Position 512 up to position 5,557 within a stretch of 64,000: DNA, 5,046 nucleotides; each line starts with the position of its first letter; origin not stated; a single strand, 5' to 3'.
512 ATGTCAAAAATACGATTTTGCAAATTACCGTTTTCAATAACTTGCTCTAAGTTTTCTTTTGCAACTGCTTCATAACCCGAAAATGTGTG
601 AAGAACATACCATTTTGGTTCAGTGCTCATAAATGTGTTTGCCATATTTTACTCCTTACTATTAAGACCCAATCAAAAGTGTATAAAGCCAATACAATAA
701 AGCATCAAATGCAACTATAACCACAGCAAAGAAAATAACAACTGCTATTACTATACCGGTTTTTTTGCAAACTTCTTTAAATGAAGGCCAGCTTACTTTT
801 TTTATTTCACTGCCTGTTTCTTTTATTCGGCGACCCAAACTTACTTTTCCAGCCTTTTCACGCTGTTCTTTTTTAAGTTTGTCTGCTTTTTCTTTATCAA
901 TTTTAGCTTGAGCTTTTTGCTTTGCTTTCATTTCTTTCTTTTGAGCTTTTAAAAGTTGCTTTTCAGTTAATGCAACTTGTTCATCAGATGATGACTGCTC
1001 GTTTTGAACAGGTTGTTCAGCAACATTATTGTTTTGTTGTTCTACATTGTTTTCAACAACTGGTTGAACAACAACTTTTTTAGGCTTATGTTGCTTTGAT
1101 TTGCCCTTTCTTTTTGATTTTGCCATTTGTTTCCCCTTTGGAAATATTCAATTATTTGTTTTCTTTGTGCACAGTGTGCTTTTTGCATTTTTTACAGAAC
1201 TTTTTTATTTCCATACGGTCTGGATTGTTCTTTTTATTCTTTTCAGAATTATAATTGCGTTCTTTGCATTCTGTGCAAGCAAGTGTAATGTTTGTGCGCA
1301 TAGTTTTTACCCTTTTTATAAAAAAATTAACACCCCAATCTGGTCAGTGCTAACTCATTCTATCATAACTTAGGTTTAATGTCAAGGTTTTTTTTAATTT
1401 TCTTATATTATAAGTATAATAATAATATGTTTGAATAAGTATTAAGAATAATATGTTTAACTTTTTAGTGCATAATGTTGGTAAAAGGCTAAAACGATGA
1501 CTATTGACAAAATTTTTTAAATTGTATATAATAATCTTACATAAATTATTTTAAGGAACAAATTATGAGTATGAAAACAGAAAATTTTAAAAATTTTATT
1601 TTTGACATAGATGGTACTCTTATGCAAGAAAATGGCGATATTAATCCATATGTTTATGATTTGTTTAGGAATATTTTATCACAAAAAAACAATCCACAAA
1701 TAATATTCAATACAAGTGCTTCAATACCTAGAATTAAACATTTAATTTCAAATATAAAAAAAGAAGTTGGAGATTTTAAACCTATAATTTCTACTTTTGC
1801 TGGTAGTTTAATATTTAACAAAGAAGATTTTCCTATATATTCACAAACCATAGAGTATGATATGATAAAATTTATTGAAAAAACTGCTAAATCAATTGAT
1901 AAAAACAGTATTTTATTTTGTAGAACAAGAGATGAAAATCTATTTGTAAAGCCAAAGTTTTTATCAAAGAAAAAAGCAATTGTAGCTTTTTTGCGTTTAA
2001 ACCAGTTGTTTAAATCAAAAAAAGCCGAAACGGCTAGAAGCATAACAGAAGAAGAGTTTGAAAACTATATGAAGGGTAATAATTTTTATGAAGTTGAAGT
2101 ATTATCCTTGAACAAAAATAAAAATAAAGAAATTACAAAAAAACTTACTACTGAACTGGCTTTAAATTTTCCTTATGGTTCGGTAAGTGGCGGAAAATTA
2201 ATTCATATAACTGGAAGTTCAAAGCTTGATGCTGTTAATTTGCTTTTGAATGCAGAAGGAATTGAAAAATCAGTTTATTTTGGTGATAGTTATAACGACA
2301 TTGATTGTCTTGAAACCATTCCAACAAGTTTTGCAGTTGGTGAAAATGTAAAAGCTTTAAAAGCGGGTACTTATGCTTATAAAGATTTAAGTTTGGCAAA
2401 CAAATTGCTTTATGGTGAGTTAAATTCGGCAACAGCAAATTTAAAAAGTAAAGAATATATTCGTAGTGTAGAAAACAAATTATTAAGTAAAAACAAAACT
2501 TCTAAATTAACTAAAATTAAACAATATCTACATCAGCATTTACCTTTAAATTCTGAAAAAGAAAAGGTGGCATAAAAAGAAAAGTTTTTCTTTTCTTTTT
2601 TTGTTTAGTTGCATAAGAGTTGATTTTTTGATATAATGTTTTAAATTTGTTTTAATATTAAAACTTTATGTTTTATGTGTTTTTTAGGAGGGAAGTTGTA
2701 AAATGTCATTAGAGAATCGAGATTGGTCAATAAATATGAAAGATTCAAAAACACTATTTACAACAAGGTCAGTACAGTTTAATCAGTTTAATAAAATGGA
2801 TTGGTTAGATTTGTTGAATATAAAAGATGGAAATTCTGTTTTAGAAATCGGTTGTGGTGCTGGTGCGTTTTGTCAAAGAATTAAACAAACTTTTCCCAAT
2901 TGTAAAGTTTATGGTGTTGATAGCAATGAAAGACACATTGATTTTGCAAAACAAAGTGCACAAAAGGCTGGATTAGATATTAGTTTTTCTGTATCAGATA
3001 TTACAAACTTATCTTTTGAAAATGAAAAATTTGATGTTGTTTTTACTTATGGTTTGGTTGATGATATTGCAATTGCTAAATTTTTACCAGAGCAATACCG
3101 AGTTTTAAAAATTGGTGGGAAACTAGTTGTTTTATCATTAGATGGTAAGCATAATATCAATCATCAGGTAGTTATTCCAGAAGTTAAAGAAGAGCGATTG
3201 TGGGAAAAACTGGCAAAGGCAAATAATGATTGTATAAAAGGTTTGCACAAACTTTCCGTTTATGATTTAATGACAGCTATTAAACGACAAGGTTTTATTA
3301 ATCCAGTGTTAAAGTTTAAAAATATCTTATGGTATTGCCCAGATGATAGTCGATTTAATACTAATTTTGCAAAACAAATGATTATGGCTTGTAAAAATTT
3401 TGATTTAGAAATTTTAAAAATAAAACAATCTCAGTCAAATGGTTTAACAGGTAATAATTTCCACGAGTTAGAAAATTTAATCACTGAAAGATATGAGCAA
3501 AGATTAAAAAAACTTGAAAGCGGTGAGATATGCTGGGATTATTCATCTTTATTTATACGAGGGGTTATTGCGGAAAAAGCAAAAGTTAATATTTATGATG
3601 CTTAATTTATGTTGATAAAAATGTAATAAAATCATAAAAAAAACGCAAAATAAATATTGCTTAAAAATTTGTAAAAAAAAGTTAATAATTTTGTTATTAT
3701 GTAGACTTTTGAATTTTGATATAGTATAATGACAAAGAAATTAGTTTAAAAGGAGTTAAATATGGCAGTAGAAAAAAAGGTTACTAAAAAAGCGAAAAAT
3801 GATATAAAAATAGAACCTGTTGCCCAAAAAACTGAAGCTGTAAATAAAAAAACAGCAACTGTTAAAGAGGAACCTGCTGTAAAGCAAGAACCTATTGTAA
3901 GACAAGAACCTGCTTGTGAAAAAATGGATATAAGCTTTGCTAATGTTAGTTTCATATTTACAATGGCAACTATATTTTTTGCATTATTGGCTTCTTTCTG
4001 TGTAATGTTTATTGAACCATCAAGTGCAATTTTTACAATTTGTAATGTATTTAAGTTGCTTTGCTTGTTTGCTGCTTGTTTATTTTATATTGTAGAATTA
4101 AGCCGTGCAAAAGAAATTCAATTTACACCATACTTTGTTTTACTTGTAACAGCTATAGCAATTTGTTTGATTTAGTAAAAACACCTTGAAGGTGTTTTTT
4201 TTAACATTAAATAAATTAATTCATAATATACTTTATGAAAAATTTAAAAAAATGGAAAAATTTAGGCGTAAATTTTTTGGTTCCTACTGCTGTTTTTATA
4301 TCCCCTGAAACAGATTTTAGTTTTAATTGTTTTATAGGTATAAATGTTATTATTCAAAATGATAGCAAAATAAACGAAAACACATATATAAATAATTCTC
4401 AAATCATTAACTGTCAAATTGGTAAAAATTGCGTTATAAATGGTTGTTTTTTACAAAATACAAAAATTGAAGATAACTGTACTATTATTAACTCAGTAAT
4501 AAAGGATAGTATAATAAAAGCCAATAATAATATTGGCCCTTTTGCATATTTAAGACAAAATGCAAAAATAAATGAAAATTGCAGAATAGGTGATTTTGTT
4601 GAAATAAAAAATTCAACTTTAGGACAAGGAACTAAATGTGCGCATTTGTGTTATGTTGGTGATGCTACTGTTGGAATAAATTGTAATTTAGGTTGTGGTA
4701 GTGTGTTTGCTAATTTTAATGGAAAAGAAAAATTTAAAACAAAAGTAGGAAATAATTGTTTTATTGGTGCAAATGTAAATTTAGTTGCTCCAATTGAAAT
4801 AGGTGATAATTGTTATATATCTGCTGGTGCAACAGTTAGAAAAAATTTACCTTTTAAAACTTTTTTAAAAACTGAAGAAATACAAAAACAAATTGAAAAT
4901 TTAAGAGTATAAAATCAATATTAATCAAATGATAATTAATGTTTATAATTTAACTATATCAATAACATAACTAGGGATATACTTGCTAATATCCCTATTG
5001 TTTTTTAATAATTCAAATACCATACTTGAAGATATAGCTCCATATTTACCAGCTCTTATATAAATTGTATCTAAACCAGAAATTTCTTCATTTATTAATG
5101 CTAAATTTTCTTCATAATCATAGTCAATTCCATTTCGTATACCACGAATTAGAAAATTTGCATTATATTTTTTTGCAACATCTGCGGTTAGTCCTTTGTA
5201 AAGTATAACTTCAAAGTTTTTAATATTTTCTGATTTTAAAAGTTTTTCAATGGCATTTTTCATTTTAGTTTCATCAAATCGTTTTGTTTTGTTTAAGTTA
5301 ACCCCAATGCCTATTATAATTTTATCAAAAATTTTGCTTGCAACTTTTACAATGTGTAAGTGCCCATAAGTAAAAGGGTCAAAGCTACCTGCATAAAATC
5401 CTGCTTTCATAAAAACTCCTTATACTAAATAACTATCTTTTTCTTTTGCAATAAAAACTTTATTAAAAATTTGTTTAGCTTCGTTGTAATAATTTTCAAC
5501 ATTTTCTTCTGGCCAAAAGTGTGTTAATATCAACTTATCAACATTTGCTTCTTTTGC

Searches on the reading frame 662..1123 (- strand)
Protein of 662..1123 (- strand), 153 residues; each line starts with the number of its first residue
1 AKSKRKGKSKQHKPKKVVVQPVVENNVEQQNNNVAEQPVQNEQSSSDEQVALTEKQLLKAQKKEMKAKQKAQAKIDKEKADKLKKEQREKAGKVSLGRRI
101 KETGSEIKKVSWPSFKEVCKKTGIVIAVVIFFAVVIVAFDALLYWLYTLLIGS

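Call 57: search_protein_families(library=pfam, proteins=[window:662-1123:-], max_evalue=0.00001)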
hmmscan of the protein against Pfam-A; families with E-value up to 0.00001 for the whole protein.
window:662-1123:- (153 aa): 1 family
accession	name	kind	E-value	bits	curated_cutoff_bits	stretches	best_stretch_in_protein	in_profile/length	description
PF00584.25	SecE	-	2.4e-13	50.2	22.7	1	100-150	4-54/55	SecE/Sec61-gamma subunits of protein translocation complex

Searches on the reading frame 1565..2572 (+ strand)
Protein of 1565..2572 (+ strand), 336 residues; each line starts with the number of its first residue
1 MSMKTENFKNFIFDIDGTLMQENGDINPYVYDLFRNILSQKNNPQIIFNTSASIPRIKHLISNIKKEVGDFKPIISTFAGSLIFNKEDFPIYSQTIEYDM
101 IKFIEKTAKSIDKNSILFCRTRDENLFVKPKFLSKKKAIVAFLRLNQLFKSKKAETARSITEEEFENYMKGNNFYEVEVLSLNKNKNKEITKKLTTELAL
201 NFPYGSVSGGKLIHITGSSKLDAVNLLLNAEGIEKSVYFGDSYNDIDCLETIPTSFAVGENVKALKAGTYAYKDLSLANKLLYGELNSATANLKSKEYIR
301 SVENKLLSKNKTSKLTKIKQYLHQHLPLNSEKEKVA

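Call 57: search_protein_families(library=pfam, proteins=[window:1565-2572:+], max_evalue=0.00001)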
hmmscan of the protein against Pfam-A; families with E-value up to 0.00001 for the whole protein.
window:1565-2572:+ (336 aa): 2 families
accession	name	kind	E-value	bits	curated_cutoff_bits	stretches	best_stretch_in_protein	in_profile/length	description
PF08282.18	Hydrolase_3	-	5.1e-20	72.7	20.9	1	11-267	1-237/255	haloacid dehalogenase-like hydrolase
PF00702.32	Hydrolase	-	6.6e-07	30.3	26.4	1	9-247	2-185/191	haloacid dehalogenase-like hydrolase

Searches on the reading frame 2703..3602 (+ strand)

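Call 57: search_protein_families(library=pfam, proteins=[window:2703-3602:+], max_evalue=0.00001)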
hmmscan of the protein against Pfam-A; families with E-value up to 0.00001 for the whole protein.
window:2703-3602:+ (300 aa): 10 families
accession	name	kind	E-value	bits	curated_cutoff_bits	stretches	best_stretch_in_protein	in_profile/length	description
PF13847.12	Methyltransf_31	-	1.6e-24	86.7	27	1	40-164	1-125/145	Methyltransferase domain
PF13649.12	Methyltransf_25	-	3.5e-21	76.1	27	1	46-139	1-97/97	Methyltransferase domain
PF08241.18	Methyltransf_11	-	2.7e-19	70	21.2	1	47-143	1-95/95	Methyltransferase domain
PF01209.24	Ubie_methyltran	-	5.7e-14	52.5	20.1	1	31-146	36-154/233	ubiE/COQ5 methyltransferase family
PF08242.18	Methyltransf_12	-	1.7e-12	48.4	30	1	47-141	1-98/98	Methyltransferase domain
PF02353.26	CMAS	-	5.9e-10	39.4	27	1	25-153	44-174/273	Mycolic acid cyclopropane synthetase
PF05175.20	MTS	-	3.9e-09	36.8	23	1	38-144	27-139/170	Methyltransferase small domain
PF13489.12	Methyltransf_23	-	1.5e-07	31.8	27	1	39-116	19-88/164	Methyltransferase domain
PF01728.25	FtsJ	-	3.3e-07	30.9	24.1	1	38-177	16-128/181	FtsJ-like methyltransferase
PF05401.17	NodS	-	1.7e-06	28.5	24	0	25-114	25-111/201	Nodulation protein S (NodS)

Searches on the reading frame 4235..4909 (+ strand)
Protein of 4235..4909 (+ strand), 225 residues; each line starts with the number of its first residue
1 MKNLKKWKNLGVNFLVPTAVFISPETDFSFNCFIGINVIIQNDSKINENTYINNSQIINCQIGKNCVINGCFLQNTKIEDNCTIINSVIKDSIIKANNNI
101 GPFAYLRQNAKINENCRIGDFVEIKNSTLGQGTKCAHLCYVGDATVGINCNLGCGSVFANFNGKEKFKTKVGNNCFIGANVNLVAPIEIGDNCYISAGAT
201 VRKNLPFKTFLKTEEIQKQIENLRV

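Call 57: search_protein_families(library=pfam, proteins=[window:4235-4909:+], max_evalue=0.00001)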
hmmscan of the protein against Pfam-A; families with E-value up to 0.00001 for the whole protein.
window:4235-4909:+ (225 aa): 4 families
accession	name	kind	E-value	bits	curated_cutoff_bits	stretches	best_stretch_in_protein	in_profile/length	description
PF00132.30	Hexapep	-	2.4e-27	93.9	27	2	169-203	2-36/36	Bacterial transferase hexapeptide (six repeats)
PF25084.1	LbH_EIF2B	-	4.3e-19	68.9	54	1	20-117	4-104/105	EIF2B subunit epsilon LbH domain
PF14602.12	Hexapep_2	-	8.4e-10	38.7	27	1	169-201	2-32/34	Hexapeptide repeat of succinyl-transferase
PF24894.1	Hexapep_GlmU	-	9.2e-06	26.2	23.3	0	45-124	4-83/104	GlmU-like, C-terminal hexapeptide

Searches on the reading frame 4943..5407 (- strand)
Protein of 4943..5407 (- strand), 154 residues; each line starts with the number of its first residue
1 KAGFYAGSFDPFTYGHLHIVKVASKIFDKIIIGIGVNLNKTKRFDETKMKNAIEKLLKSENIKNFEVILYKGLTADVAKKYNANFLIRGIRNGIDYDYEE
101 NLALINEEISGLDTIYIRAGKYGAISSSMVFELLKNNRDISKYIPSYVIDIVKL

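Call 57: search_protein_families(library=pfam, proteins=[window:4943-5407:-], max_evalue=0.00001)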
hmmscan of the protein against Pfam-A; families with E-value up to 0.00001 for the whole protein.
window:4943-5407:- (154 aa): 1 family
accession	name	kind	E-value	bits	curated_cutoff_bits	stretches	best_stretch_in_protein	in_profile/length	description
PF01467.32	CTP_transf_like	-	3.2e-15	56.9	21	1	4-130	1-130/133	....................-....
